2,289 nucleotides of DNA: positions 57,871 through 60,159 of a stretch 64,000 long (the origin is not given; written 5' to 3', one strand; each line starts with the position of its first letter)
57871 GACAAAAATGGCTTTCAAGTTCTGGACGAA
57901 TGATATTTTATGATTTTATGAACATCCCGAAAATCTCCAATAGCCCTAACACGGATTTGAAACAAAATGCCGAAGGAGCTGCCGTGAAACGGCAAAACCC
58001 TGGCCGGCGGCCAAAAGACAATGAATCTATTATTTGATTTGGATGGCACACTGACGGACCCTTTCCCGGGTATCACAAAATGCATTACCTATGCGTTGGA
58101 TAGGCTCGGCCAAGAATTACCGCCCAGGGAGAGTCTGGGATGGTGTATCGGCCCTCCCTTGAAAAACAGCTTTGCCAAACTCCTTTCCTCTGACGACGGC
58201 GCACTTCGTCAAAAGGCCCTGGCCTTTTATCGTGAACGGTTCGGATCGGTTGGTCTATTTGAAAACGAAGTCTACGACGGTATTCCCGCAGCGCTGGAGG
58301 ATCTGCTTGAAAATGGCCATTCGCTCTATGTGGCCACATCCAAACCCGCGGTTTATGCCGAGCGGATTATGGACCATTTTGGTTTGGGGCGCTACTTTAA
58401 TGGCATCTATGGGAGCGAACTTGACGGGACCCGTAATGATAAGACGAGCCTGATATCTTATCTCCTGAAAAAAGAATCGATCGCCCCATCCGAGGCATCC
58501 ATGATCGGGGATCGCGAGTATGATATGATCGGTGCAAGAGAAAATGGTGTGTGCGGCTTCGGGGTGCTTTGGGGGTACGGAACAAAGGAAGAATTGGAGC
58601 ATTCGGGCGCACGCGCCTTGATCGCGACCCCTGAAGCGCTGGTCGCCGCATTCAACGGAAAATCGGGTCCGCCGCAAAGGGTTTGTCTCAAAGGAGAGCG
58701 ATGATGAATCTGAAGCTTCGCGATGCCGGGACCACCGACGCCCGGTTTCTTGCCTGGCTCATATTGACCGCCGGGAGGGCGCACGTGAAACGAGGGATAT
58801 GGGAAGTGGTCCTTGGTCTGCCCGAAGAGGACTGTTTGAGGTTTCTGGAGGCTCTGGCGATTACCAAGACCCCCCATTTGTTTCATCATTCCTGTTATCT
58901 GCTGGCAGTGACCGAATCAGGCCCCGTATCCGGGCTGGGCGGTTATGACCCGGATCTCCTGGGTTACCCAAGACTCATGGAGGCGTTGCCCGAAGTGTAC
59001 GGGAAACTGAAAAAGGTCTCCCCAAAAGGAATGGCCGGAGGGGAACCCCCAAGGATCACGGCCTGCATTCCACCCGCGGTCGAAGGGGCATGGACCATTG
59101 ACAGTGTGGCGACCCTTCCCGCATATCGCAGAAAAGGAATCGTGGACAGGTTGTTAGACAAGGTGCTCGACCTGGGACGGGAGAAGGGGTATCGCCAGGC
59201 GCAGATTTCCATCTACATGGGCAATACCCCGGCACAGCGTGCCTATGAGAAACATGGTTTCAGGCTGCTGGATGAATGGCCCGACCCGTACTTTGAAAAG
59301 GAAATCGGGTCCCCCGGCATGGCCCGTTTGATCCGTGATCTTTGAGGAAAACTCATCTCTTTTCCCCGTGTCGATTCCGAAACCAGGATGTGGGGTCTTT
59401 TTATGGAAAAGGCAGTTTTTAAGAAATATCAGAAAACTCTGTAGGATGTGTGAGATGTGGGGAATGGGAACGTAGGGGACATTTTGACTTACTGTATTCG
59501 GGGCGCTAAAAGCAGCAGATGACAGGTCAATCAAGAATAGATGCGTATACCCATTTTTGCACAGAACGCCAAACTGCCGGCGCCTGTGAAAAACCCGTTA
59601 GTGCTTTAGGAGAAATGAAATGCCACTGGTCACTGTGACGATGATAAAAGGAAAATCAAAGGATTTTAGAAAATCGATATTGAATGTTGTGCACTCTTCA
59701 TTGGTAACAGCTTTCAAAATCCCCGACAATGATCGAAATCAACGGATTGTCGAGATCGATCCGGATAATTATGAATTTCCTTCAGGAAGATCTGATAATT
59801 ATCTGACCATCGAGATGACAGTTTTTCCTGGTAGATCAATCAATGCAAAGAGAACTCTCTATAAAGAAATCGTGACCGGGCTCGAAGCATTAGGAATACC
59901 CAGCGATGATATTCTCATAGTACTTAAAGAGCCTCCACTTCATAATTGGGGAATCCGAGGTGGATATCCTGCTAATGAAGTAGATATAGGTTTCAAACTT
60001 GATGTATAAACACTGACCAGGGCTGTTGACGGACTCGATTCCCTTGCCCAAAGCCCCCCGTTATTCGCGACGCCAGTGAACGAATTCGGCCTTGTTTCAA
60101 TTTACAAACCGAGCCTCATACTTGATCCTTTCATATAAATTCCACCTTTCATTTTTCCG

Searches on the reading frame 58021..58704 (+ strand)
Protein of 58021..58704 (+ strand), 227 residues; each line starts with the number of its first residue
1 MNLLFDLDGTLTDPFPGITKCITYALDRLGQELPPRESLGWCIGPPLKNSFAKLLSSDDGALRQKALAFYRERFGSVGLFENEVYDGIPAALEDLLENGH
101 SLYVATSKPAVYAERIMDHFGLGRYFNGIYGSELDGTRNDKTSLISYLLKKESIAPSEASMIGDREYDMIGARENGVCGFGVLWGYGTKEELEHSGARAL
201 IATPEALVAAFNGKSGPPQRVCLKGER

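Call 43: search_protein_families(library=pfam, proteins=[window:58021-58704:+], max_evalue=0.01)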
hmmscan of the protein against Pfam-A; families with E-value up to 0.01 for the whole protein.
window:58021-58704:+ (227 aa): 5 families
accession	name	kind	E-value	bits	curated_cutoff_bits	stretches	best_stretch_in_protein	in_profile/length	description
PF13419.12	HAD_2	-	2.6e-27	96.5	23.8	1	3-177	1-173/178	Haloacid dehalogenase-like hydrolase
PF00702.32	Hydrolase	-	1.1e-19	72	26.4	1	3-175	4-190/191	haloacid dehalogenase-like hydrolase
PF12710.13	HAD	-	5e-09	37.3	27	1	4-169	2-185/189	haloacid dehalogenase-like hydrolase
PF13242.12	Hydrolase_like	-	3.5e-06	27.3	22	1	144-197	9-63/75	HAD-hyrolase-like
PF08282.18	Hydrolase_3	-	0.00017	21.9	20.9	0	89-127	21-59/255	haloacid dehalogenase-like hydrolase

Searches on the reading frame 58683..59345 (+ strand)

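Call 43: search_protein_families(library=pfam, proteins=[window:58683-59345:+], max_evalue=0.01)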
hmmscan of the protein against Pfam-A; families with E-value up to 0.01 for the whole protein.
window:58683-59345:+ (220 aa): 6 families
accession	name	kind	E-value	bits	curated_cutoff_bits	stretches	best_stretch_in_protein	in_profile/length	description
PF00583.31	Acetyltransf_1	-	9.3e-12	45.7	20.7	1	133-193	56-116/116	Acetyltransferase (GNAT) family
PF13508.13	Acetyltransf_7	-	9.8e-09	35.9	27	1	137-194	30-83/84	Acetyltransferase (GNAT) domain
PF13673.13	Acetyltransf_10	-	1.7e-05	25.3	23.6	1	139-197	54-111/128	Acetyltransferase (GNAT) domain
PF08445.16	FR47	-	0.00023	21.5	22.1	1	139-197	24-81/86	FR47-like protein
PF13527.13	Acetyltransf_9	-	0.00083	19.8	25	1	139-194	75-125/127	Acetyltransferase (GNAT) domain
PF13302.13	Acetyltransf_3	-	0.0052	17.9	25.4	1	143-194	87-138/138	Acetyltransferase (GNAT) domain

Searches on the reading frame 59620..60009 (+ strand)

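Call 43: search_protein_families(library=pfam, proteins=[window:59620-60009:+], max_evalue=0.01)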
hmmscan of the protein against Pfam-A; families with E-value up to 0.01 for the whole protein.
window:59620-60009:+ (129 aa): 2 families
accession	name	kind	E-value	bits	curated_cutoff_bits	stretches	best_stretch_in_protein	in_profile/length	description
PF14552.11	Tautomerase_2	-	1.1e-20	73.9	28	1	38-113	1-82/82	Tautomerase enzyme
PF01361.26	Tautomerase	-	4e-14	52.7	22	2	2-51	1-50/60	Tautomerase enzyme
